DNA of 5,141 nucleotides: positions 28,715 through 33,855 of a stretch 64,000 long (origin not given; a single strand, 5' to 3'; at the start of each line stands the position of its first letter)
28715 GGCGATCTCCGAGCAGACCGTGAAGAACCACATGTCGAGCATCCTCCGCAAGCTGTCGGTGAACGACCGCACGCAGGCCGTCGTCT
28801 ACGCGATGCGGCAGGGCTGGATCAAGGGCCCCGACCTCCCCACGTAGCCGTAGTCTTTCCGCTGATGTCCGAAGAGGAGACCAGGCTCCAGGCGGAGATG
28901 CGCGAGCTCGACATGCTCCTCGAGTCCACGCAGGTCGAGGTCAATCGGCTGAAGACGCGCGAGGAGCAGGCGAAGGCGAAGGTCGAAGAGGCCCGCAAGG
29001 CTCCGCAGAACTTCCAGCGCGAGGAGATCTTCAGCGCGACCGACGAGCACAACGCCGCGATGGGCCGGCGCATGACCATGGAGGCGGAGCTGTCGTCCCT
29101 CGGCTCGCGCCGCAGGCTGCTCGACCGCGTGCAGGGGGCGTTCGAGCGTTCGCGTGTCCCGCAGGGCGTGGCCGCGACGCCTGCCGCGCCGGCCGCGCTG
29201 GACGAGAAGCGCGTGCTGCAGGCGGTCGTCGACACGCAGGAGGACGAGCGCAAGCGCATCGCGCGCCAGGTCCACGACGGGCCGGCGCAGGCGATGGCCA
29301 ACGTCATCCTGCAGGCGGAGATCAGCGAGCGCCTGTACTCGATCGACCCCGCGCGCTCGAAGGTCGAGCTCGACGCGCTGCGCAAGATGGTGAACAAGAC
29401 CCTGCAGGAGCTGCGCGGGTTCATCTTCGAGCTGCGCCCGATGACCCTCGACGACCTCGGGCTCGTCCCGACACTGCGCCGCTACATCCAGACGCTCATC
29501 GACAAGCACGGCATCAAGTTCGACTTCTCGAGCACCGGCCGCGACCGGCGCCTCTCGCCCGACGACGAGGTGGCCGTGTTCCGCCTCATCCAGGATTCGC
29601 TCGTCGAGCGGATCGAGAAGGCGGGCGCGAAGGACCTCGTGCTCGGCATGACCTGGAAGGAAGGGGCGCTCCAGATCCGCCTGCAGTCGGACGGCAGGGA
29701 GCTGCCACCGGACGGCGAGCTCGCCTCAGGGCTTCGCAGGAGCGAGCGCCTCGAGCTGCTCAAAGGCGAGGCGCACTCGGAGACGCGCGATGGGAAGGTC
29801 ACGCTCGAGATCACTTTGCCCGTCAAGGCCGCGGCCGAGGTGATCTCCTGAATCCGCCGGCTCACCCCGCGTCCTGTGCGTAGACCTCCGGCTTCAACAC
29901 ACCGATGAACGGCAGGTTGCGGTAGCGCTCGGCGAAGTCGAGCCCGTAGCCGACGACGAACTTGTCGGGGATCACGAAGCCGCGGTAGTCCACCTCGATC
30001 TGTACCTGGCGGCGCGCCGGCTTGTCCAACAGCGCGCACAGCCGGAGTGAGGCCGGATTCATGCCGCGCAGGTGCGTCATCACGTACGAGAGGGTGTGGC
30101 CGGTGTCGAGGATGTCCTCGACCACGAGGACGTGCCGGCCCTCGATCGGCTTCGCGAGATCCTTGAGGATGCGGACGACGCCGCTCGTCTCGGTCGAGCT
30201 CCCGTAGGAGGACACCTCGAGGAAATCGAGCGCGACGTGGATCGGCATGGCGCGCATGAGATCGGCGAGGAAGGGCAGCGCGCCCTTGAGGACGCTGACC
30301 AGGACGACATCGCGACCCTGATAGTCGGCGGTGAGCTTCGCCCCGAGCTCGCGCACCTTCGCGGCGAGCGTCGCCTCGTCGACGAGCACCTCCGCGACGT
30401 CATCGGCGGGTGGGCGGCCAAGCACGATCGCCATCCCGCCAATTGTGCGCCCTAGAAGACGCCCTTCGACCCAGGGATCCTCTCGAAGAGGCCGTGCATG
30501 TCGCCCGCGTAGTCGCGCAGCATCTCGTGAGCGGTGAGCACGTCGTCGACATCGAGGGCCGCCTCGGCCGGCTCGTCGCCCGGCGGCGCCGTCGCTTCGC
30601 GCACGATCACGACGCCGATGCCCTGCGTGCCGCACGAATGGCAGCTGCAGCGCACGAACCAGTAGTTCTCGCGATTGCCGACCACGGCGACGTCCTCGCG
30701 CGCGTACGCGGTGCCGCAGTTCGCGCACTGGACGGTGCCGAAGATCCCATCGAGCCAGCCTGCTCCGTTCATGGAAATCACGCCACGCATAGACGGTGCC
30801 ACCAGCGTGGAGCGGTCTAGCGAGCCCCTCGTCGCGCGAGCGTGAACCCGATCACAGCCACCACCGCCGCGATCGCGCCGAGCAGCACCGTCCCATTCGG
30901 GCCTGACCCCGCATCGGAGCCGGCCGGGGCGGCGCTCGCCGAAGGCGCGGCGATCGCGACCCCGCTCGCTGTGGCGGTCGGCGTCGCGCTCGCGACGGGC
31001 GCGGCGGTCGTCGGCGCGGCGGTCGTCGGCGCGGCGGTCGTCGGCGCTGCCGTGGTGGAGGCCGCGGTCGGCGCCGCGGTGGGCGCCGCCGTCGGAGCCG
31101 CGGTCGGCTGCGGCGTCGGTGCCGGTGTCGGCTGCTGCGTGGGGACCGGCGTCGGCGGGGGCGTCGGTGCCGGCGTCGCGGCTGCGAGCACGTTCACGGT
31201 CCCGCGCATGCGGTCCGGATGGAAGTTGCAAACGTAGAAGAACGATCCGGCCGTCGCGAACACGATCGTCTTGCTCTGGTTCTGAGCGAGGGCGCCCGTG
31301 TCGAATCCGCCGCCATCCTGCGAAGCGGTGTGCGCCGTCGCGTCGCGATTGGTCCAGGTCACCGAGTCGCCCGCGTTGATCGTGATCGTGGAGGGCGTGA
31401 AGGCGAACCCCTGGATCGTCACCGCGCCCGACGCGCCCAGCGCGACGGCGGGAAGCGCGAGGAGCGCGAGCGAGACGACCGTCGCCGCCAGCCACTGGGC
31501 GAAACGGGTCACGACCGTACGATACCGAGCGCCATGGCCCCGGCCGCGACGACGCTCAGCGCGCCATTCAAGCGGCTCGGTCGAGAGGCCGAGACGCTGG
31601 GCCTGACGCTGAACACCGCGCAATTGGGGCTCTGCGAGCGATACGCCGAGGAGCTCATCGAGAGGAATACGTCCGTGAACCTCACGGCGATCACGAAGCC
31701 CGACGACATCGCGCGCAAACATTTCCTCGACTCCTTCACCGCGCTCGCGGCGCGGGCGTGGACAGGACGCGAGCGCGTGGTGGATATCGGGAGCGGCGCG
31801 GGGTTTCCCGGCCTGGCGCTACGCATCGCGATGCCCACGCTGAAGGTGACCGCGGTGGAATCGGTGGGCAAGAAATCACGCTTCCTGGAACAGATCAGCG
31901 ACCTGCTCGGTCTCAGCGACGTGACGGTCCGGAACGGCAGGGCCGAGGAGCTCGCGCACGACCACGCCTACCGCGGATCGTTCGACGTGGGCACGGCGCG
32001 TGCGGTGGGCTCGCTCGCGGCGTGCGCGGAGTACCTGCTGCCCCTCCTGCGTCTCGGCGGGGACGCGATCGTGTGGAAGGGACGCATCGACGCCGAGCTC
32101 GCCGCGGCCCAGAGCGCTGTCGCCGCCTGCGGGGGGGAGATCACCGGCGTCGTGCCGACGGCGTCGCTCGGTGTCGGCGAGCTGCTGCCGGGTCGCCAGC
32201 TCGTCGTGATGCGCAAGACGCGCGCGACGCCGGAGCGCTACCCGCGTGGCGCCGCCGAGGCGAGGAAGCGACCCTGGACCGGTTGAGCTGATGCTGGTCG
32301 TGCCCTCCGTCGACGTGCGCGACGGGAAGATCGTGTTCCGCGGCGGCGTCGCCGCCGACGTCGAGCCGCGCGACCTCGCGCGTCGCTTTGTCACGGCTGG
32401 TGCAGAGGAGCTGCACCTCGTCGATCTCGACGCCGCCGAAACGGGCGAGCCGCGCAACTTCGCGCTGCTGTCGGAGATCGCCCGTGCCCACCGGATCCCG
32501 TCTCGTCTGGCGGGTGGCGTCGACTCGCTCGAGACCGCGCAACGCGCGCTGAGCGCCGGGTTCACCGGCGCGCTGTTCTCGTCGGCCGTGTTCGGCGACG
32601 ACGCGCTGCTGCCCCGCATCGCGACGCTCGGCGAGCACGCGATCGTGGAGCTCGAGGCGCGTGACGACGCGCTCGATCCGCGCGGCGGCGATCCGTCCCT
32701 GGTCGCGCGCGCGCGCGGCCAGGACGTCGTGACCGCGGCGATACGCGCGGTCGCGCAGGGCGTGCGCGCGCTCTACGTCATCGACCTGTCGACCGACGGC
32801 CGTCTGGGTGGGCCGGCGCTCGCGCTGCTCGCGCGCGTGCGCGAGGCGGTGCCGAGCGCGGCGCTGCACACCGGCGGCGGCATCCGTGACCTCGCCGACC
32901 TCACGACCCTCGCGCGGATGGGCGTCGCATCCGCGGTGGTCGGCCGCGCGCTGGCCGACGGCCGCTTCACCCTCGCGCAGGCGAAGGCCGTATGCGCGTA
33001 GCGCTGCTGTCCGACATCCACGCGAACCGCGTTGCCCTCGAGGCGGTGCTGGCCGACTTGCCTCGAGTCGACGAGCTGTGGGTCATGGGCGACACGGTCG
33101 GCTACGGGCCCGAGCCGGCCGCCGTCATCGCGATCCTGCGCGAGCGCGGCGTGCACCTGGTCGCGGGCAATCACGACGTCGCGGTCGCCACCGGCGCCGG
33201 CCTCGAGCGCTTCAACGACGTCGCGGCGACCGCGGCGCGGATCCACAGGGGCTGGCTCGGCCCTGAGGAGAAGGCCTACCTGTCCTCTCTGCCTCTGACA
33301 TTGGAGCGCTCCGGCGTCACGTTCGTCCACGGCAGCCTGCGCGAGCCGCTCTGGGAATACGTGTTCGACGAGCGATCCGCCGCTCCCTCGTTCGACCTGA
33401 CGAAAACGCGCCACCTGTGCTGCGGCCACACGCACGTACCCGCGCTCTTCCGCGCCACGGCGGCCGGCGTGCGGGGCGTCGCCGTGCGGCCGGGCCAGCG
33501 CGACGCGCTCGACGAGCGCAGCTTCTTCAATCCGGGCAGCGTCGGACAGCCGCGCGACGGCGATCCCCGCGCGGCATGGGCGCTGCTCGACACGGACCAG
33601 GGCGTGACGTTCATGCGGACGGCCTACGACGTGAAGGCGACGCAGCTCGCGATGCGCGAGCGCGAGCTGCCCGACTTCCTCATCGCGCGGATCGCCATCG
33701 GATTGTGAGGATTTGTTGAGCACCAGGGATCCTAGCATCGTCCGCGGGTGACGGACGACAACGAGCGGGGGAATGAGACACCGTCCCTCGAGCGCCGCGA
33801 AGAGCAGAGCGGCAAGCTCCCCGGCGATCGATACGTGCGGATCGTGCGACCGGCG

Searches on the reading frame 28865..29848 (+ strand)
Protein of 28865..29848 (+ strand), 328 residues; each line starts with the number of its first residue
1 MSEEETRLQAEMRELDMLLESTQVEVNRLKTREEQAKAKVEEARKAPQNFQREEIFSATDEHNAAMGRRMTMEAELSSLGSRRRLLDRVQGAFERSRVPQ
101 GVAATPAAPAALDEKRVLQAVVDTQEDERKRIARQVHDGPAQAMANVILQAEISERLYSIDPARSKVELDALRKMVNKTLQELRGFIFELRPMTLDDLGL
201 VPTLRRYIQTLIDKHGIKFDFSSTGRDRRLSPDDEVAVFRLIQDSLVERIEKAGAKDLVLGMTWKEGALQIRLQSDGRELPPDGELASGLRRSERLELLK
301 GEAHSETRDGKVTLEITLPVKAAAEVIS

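Call 58: search_protein_families(library=pfam, proteins=[window:28865-29848:+], max_evalue=1e-8)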
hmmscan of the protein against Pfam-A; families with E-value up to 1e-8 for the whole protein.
window:28865-29848:+ (328 aa): 1 family
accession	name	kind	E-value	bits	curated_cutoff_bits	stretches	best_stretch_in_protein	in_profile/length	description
PF07730.19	HisKA_3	-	2.3e-15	57.3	24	1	128-195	1-68/68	Histidine kinase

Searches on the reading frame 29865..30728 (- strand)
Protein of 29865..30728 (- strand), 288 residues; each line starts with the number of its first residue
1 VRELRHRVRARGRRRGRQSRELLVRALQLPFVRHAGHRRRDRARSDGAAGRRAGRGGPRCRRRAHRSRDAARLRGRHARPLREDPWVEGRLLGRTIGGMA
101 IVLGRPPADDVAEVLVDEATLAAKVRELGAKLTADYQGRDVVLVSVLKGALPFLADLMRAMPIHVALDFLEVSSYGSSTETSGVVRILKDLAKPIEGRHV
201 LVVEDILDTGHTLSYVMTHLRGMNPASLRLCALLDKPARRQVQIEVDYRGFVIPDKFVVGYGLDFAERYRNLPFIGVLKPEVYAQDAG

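Call 58: search_protein_families(library=pfam, proteins=[window:29865-30728:-], max_evalue=1e-8)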
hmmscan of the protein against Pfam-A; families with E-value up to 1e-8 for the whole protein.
window:29865-30728:- (288 aa): 1 family
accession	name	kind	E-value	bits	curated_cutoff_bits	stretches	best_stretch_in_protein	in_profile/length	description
PF00156.33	Pribosyltran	-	9.6e-30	103.4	26.3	1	120-265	10-157/158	Phosphoribosyl transferase domain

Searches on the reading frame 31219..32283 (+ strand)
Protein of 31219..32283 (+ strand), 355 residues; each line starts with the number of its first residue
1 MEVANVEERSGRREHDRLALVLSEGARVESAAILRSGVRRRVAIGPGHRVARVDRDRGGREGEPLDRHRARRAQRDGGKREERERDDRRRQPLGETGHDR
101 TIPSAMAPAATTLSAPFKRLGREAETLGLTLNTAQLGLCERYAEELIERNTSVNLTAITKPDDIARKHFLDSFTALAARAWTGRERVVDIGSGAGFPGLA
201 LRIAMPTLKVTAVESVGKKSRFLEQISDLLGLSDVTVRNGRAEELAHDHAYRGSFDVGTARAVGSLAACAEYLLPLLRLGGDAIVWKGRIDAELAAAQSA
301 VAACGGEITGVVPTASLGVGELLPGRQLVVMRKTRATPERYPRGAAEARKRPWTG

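Call 58: search_protein_families(library=pfam, proteins=[window:31219-32283:+], max_evalue=1e-8)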
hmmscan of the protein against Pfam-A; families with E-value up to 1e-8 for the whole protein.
window:31219-32283:+ (355 aa): 1 family
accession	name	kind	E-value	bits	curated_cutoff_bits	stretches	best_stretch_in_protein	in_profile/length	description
PF02527.21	GidB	-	1.1e-39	136.1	27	1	139-306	5-168/184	rRNA small subunit methyltransferase G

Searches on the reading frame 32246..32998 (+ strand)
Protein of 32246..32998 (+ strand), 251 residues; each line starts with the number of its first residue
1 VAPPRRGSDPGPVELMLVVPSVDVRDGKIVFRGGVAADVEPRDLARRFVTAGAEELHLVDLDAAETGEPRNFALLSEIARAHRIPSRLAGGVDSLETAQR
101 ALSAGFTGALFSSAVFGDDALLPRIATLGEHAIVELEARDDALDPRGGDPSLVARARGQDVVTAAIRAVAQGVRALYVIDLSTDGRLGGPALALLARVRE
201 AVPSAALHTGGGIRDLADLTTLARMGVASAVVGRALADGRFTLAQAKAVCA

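Call 58: search_protein_families(library=pfam, proteins=[window:32246-32998:+], max_evalue=1e-8)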
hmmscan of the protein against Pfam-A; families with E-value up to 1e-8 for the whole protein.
window:32246-32998:+ (251 aa): 1 family
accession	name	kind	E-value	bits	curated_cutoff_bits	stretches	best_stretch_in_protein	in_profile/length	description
PF00977.27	His_biosynth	-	4.4e-37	128.1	23.6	1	18-242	2-228/228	Histidine biosynthesis protein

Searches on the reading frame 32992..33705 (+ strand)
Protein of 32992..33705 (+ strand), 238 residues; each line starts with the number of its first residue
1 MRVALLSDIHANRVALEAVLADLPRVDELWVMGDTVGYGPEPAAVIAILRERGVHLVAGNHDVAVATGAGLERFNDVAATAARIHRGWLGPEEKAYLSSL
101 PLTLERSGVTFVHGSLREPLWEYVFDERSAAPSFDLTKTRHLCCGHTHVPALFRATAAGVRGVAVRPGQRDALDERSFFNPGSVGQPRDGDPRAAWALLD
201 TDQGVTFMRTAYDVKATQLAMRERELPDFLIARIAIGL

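Call 59: search_protein_families(library=pfam, proteins=[window:32992-33705:+], max_evalue=1e-8)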
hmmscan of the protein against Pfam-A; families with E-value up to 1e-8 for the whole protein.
window:32992-33705:+ (238 aa): 2 families
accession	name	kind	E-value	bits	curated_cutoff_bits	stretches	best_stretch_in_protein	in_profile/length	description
PF12850.12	Metallophos_2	-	8.7e-21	75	27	1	1-203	1-153/154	Calcineurin-like phosphoesterase superfamily domain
PF00149.33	Metallophos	-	3.9e-12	47.4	21.5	1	1-150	1-191/191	Calcineurin-like phosphoesterase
